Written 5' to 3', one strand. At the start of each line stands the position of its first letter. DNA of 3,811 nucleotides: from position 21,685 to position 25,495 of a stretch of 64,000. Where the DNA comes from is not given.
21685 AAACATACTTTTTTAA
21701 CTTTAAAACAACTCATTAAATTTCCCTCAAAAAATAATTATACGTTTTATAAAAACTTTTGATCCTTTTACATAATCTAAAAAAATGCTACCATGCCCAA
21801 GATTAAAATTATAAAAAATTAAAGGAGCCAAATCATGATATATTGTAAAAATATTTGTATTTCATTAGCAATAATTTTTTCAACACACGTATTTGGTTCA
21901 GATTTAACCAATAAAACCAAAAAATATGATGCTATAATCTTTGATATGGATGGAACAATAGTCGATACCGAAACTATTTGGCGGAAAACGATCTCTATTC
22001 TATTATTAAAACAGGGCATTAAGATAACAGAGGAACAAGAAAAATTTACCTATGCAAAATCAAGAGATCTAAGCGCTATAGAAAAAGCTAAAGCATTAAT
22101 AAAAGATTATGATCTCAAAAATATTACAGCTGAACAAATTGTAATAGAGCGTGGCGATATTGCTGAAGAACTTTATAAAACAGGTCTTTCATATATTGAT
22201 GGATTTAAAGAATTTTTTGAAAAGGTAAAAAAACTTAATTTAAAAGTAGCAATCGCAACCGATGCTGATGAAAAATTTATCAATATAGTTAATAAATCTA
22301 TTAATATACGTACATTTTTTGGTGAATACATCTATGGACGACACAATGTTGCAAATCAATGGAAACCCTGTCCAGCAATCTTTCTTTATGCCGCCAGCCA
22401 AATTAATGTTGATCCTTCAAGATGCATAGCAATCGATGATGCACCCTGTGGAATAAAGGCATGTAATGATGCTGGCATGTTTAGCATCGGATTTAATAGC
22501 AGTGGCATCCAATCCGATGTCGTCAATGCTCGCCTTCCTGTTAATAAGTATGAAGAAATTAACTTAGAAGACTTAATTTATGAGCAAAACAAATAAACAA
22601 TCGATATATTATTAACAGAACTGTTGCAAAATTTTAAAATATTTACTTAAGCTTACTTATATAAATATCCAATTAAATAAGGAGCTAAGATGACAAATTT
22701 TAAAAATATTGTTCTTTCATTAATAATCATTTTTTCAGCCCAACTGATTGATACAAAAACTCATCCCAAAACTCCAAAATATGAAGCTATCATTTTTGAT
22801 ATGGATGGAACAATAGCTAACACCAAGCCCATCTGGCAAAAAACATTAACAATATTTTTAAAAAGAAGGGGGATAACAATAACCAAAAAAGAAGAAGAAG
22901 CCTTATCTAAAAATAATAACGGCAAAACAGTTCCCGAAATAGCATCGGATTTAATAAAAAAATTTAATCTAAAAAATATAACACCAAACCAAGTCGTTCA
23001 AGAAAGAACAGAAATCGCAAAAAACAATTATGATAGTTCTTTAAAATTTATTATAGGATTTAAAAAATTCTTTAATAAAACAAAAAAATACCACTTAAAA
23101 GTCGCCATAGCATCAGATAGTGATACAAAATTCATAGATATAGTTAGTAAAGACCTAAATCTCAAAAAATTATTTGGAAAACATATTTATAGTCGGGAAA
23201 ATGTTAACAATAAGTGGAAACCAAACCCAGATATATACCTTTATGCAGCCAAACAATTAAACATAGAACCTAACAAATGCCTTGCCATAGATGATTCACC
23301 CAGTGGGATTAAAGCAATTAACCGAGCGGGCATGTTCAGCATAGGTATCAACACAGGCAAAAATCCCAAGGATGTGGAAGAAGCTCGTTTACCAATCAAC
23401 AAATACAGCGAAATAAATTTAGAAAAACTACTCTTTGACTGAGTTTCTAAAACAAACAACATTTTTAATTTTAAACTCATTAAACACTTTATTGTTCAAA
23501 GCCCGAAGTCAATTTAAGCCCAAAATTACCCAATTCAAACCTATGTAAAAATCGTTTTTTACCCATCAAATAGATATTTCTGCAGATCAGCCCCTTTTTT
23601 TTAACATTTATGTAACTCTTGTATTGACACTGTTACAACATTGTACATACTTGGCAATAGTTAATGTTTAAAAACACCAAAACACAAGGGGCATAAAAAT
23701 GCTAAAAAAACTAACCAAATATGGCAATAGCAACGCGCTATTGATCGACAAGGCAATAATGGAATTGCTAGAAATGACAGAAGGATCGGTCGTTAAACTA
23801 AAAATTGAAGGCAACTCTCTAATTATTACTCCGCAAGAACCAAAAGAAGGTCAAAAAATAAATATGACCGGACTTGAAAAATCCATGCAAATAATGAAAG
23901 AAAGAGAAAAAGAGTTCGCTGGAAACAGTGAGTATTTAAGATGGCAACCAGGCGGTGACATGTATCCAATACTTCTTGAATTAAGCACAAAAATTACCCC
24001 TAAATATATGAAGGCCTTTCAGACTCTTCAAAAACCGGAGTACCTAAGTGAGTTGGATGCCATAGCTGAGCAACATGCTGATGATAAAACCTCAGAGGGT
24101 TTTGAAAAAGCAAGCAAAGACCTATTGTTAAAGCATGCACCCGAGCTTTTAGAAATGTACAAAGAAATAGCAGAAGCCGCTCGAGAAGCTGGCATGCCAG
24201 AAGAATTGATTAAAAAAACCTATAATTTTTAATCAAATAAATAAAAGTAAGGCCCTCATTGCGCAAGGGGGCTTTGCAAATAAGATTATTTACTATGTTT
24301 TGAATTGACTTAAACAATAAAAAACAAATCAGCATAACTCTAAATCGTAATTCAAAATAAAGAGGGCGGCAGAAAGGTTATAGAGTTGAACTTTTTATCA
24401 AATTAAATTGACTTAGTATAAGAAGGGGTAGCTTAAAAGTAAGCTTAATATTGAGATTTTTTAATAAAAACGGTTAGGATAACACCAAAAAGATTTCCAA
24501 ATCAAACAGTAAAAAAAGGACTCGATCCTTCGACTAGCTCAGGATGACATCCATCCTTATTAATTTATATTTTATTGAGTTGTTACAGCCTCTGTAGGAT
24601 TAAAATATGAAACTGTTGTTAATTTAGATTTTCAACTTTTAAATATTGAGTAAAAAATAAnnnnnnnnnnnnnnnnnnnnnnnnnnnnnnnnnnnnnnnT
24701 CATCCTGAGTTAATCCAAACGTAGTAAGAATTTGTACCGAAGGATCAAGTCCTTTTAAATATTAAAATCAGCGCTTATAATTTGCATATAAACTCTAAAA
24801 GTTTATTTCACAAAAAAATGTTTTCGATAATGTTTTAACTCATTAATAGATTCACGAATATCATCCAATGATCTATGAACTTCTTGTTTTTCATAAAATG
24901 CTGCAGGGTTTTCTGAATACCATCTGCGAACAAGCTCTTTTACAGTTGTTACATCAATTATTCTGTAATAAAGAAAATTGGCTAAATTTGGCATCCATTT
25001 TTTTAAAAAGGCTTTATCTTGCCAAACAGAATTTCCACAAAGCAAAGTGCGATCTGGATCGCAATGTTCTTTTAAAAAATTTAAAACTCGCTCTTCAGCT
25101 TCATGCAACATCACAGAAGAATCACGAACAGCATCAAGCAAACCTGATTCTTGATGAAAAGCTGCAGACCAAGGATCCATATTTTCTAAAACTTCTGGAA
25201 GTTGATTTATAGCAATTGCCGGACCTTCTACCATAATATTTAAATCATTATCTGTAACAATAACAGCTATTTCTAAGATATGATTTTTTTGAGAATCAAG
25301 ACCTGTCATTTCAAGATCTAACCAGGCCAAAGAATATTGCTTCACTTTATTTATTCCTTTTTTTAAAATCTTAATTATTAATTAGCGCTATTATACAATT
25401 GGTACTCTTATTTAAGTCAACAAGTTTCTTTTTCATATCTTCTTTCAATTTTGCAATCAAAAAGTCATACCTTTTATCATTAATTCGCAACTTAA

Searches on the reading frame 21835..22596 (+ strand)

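Call 14: search_protein_families(library=ncbifam, proteins=[window:21835-22596:+])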
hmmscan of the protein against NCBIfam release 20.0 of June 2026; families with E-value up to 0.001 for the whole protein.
window:21835-22596:+ (253 aa): 30 families (the best 25 are shown)
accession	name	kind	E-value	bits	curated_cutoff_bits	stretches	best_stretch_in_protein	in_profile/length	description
TIGR02009.1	PGMB-YQAB-SF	subfamily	5e-28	98.6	153.35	1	31-218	1-184/186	beta-phosphoglucomutase family hydrolase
TIGR01990.1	bPGM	equivalog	5.1e-23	82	189.4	1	32-220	2-186/187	beta-phosphoglucomutase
NF008087.0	PRK10826.1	equivalog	4.6e-21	75.4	191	1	28-223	4-194/222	hexitol phosphatase HxpB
NF007854.0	PRK10563.1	equivalog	5.5e-21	75.3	211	1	30-220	3-185/221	6-phosphogluconate phosphatase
NF046057.1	bifunc_MtlD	equivalog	1.2e-19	70.2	800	1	28-219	4-190/683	bifunctional mannitol-1-phosphate dehydrogenase/phosphatase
NF053653.1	InDiPhoBT2121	equivalog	1.4e-17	64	245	1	33-229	3-195/216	inorganic diphosphatase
NF008000.0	PRK10725.1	equivalog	1.9e-17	64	215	1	29-218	3-183/188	fructose-1-phosphate/6-phosphogluconate phosphatase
TIGR01509.1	HAD-SF-IA-v3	subfamily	1.6e-14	54.3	29.4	1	106-219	52-153/154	HAD-IA family hydrolase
TIGR02253.1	CTE7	subfamily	1.6e-14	54.2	169.75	1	33-229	4-203/221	TIGR02253 family HAD-type hydrolase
NF009695.0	PRK13222.1-2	equivalog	6.9e-14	51.9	225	1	28-220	3-193/226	phosphoglycolate phosphatase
TIGR01422.2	phosphonatase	equivalog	1.1e-13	51.1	220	1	32-225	2-204/251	phosphonoacetaldehyde hydrolase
NF008610.0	PRK11587.1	equivalog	3.4e-13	49.5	282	1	33-244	5-205/219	sugar phosphatase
NF009697.0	PRK13222.1-4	equivalog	8.2e-10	38.4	327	1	26-220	2-193/232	phosphoglycolate phosphatase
TIGR02254.1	YjjG_YfnB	equivalog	9.9e-10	38.3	159.9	1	31-241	1-218/223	YjjG family noncanonical pyrimidine nucleotidase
TIGR02252.1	DREG-2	subfamily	2e-09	37.5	155.2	1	34-216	3-200/203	HAD hydrolase, REG-2-like, family IA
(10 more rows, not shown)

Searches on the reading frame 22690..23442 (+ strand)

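Call 14: search_protein_families(library=ncbifam, proteins=[window:22690-23442:+])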
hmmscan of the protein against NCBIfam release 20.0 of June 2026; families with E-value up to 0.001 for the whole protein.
window:22690-23442:+ (250 aa): 34 families (the best 25 are shown)
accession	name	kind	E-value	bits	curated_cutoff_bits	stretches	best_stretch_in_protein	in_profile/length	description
TIGR02009.1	PGMB-YQAB-SF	subfamily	1.2e-30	107.1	153.35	1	31-220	1-186/186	beta-phosphoglucomutase family hydrolase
TIGR01990.1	bPGM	equivalog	3.4e-27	95.6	189.4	1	32-220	2-186/187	beta-phosphoglucomutase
NF008087.0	PRK10826.1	equivalog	1.1e-26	93.9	191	1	30-228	6-199/222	hexitol phosphatase HxpB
NF008000.0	PRK10725.1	equivalog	2.7e-20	73.3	215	1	30-219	4-184/188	fructose-1-phosphate/6-phosphogluconate phosphatase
NF007854.0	PRK10563.1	equivalog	5.6e-20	72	211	1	30-215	3-180/221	6-phosphogluconate phosphatase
NF053653.1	InDiPhoBT2121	equivalog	2.6e-18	66.4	245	1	32-227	2-193/216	inorganic diphosphatase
TIGR01509.1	HAD-SF-IA-v3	subfamily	3.7e-16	59.7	29.4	1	175-219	109-153/154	HAD-IA family hydrolase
NF046057.1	bifunc_MtlD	equivalog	7.1e-15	54.5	800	1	31-229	7-200/683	bifunctional mannitol-1-phosphate dehydrogenase/phosphatase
TIGR02253.1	CTE7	subfamily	5.4e-14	52.5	169.75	1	33-233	4-211/221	TIGR02253 family HAD-type hydrolase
NF009695.0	PRK13222.1-2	equivalog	9.4e-14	51.4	225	1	30-226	5-199/226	phosphoglycolate phosphatase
NF008610.0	PRK11587.1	equivalog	2e-13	50.2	282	1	32-246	4-207/219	sugar phosphatase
TIGR01422.2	phosphonatase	equivalog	1.6e-11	44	220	1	33-230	3-209/251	phosphonoacetaldehyde hydrolase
NF009804.0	PRK13288.1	equivalog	2.8e-10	40.1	218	1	32-221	4-182/215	pyrophosphatase PpaX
TIGR02252.1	DREG-2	subfamily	6.9e-10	39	155.2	1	121-204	107-187/203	HAD hydrolase, REG-2-like, family IA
TIGR01428.1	HAD_type_II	equivalog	5.6e-09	36.3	125.4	1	32-224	2-194/197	haloacid dehalogenase type II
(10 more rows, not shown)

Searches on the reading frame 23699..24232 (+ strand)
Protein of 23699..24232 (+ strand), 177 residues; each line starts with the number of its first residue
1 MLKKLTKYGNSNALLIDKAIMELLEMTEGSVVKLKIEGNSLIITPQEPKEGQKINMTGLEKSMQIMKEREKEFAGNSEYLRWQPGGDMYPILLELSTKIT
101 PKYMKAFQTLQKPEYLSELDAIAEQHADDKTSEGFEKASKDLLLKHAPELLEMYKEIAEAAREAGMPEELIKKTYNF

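Call 14: search_protein_families(library=ncbifam, proteins=[window:23699-24232:+])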
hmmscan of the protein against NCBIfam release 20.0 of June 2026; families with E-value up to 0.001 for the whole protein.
window:23699-24232:+ (177 aa): 1 family
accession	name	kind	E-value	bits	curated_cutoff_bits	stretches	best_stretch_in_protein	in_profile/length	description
NF008463.0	PRK11347.1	equivalog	0.00049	20.2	101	1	5-47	5-47/83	antitoxin ChpS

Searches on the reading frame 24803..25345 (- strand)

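Call 14: search_protein_families(library=ncbifam, proteins=[window:24803-25345:-])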
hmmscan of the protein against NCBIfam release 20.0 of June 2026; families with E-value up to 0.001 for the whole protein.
window:24803-25345:- (180 aa): 2 families
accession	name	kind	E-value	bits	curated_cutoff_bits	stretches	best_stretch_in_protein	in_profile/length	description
NF003765.0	PRK05359.1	equivalog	3.5e-72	241.9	106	1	3-179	5-180/189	oligoribonuclease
NF004964.0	PRK06310.1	equivalog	2.4e-05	23.9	236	1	2-177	5-174/250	DNA polymerase III subunit epsilon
